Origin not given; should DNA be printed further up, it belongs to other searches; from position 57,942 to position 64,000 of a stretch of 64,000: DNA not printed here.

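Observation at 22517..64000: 41.5-kb same-strand array of 13 secreted-protein genes led by a porP/sprF-like gene: candidate undescribed T9SS-linked surface lectin/adhesin system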

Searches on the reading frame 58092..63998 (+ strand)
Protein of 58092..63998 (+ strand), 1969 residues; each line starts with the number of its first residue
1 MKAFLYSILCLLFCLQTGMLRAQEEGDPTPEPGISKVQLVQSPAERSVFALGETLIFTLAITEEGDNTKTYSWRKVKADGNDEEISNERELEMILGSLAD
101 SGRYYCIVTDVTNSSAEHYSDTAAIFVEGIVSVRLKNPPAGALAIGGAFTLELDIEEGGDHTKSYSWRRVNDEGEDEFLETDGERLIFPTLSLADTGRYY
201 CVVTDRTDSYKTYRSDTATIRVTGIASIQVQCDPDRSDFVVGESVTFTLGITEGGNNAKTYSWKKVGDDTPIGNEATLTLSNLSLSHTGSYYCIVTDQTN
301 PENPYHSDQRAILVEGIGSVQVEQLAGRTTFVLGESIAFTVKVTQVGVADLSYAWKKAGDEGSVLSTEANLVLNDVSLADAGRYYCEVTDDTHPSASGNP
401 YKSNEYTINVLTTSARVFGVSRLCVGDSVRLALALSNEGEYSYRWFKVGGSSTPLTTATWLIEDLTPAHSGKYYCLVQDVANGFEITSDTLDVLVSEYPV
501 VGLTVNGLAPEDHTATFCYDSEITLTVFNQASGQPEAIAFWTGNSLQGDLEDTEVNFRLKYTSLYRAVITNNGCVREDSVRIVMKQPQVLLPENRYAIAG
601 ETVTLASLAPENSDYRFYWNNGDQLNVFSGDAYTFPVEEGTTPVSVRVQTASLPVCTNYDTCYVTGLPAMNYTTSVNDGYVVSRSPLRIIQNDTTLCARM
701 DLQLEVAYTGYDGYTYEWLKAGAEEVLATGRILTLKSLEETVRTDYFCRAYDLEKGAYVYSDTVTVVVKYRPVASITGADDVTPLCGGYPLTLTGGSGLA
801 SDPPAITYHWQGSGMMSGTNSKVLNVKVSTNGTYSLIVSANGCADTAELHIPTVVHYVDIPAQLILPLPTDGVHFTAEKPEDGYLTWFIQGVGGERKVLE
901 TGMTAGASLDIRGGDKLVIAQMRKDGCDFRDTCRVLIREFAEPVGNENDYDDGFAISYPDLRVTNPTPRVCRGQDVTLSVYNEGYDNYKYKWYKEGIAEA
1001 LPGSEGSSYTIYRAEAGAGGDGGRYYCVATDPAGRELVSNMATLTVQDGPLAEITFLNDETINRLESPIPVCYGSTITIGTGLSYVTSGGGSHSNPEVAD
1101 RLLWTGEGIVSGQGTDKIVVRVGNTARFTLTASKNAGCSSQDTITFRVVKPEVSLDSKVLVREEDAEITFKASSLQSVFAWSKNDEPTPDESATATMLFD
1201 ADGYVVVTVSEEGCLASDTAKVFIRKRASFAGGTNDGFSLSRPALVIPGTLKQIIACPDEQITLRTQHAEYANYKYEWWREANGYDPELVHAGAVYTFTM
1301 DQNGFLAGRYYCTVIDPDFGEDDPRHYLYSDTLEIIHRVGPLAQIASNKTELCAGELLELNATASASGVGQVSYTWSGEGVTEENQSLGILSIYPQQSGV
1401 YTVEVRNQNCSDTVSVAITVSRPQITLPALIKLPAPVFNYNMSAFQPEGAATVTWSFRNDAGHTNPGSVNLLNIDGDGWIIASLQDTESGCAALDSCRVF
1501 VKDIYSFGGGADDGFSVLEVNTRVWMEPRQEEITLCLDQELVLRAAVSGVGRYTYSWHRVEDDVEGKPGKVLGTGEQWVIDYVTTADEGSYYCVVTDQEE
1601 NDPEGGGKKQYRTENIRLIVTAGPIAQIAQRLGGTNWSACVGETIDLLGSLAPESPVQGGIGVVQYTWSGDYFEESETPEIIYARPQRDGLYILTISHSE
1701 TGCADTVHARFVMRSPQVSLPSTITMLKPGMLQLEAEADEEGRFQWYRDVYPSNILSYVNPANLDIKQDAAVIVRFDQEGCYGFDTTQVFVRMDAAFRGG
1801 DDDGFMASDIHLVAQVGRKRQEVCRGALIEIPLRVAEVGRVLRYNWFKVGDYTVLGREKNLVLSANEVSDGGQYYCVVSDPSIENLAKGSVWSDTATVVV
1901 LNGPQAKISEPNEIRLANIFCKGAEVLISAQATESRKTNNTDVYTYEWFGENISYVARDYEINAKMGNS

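Call 6: search_protein_families(library=pfam, proteins=[window:58092-63998:+], max_evalue=0.01)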
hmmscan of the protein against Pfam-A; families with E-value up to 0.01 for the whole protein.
window:58092-63998:+ (1969 aa): 13 families
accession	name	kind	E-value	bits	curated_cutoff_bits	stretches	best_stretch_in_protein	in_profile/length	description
PF13927.12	Ig_3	-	1.6e-57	192.4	30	5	230-296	4-77/78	Immunoglobulin domain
PF13895.12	Ig_2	-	7.1e-44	148.4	27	3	964-1046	7-79/79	Immunoglobulin domain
PF07679.22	I-set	-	7e-23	80.9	23.7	0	1533-1598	10-78/90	Immunoglobulin I-set domain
PF07686.23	V-set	-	1.3e-21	77.2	26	1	258-302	59-97/109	Immunoglobulin V-set domain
PF19081.6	Ig_7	-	1.7e-17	63.9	27.3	0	966-1016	8-56/84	Ig-like domain CHU_C associated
PF00047.31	ig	-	2.3e-11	44.3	21.8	0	349-390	22-72/81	Immunoglobulin domain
PF16681.11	Ig_5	-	1.9e-08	35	27.3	0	257-300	18-62/82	Ig-like domain on T-cell surface glycoprotein CD3 epsilon chain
PF16706.11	Izumo-Ig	-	2.4e-08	34.2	26.7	0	366-392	46-72/88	Izumo-like Immunoglobulin domain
PF00801.26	PKD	-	2.5e-05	24.6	23.5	0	1345-1410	4-68/80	PKD domain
PF25830.1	Ig_NFAM1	-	0.00011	22.9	27.2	0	274-300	68-94/105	NFAM1 immunoglobin domain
PF19408.5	PKD_6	-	0.00033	21.4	25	0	1106-1146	41-80/82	PKD-like domain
PF22352.2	K319L-like_PKD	-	0.0013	19.2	27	0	65-127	25-84/84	K319L-like, PKD domain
PF16680.11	Ig_4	-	0.0018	19.3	30.1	0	257-296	11-49/71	T-cell surface glycoprotein CD3 delta chain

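Call 23: find_homologous_proteins(query=window:58092-63998:+, max_evalue=1e-10)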
Query window:58092-63998:+ (1969 aa): 22 proteins with E <= 1e-10 among 8000 candidates.
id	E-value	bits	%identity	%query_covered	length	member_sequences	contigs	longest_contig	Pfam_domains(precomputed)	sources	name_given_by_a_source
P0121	4.6e-145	503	24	75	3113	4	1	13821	PF16706.12,PF07686.24,PF11465.15,PF00047.32,PF24312.2,PF26428.1,PF19081.7,PF18452.8,PF07679.23,PF13895.13,PF16680.12,PF13927.13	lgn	-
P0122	8.4e-145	502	25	92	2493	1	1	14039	PF07679.23,PF13895.13,PF07686.24,PF13927.13,PF17957.8,PF00047.32,PF19081.7,PF22854.3,PF18911.7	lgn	-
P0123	3.7e-90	321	24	52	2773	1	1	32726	PF16706.12,PF07686.24,PF00047.32,PF05790.22,PF26428.1,PF22854.3,PF07679.23,PF13895.13,PF13573.13,PF16680.12,PF24518.2,PF13927.13,PF16681.12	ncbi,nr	ncbi:MAG: hypothetical protein GXY15_10040 [Candidatus Hydrogenedentes bacterium]|nr:hypothetical pr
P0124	2.8e-84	302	28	26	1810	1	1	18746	PF16706.12,PF07686.24,PF00047.32,PF08205.19,PF26428.1,PF06832.19,PF22854.3,PF18452.8,PF07679.23,PF13895.13,PF13573.13,PF16680.12,PF13927.13,PF16681.12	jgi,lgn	jgi:hypothetical protein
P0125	1.2e-57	213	25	50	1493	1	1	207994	PF16706.12,PF07686.24,PF00047.32,PF26428.1,PF22854.3,PF07679.23,PF13895.13,PF13573.13,PF16680.12,PF13927.13,PF16681.12,PF22957.3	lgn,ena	-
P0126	3.1e-53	199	22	51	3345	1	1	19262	PF07679.23,PF00801.27,PF10957.14,PF13927.13,PF18832.7,PF08205.19,PF19081.7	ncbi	-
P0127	3.5e-47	178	22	97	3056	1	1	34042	PF07686.24,PF17957.8,PF11465.15,PF20418.4,PF00047.32,PF28321.1,PF26428.1,PF06832.19,PF19487.6,PF07679.23,PF13895.13,PF16680.12,PF24518.2,PF13927.13,PF00041.28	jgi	jgi:hypothetical protein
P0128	2.4e-40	156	23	53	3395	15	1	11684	PF07679.23,PF19408.6,PF13895.13,PF00801.27,PF07686.24,PF13585.13,PF16680.12,PF13927.13,PF16681.12,PF19081.7,PF18911.7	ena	-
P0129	2.4e-37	146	23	51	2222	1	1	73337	PF07679.23,PF13895.13,PF07686.24,PF16680.12,PF13927.13,PF16681.12,PF20009.5,PF18962.8,PF00047.32,PF19081.7,PF27214.1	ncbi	-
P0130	9.9e-34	134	21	83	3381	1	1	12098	PF07679.23,PF19408.6,PF13895.13,PF00801.27,PF07686.24,PF16680.12,PF13927.13,PF16681.12,PF28321.1,PF19081.7,PF18911.7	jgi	jgi:gliding motility-associated-like protein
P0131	7.4e-29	118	27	16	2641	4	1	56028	PF07686.24,PF01095.26,PF11465.15,PF00047.32,PF28321.1,PF07679.23,PF13895.13,PF13205.13,PF16680.12,PF13927.13,PF16681.12,PF18998.7,PF00544.26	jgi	jgi:pectate lyase/pectin methylesterase-like acyl-CoA thioesterase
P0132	7.2e-25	104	25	30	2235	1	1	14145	PF07686.24,PF00047.32,PF13540.13,PF08205.19,PF25390.2,PF07679.23,PF13895.13,PF16680.12,PF13927.13,PF22971.3,PF16681.12,PF05345.19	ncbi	ncbi:MAG: hypothetical protein SynsKO_43760 [Synoicihabitans sp.]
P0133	1.1e-23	101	27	13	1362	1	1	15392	PF07679.23,PF13895.13,PF13927.13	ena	-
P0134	3.8e-22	95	25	23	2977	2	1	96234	PF07679.23,PF09479.17,PF13895.13,PF02369.23,PF13927.13,PF19081.7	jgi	-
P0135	5.2e-22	95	23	50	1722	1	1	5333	PF07679.23,PF13895.13,PF07686.24,PF13927.13,PF22971.3,PF11465.15,PF00047.32,PF28321.1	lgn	-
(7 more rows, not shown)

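Call 35: search_protein_families(library=ncbifam, proteins=[window:58092-63998:+], max_evalue=0.01)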
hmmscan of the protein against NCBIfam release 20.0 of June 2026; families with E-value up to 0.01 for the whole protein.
window:58092-63998:+ (1969 aa): 0 families
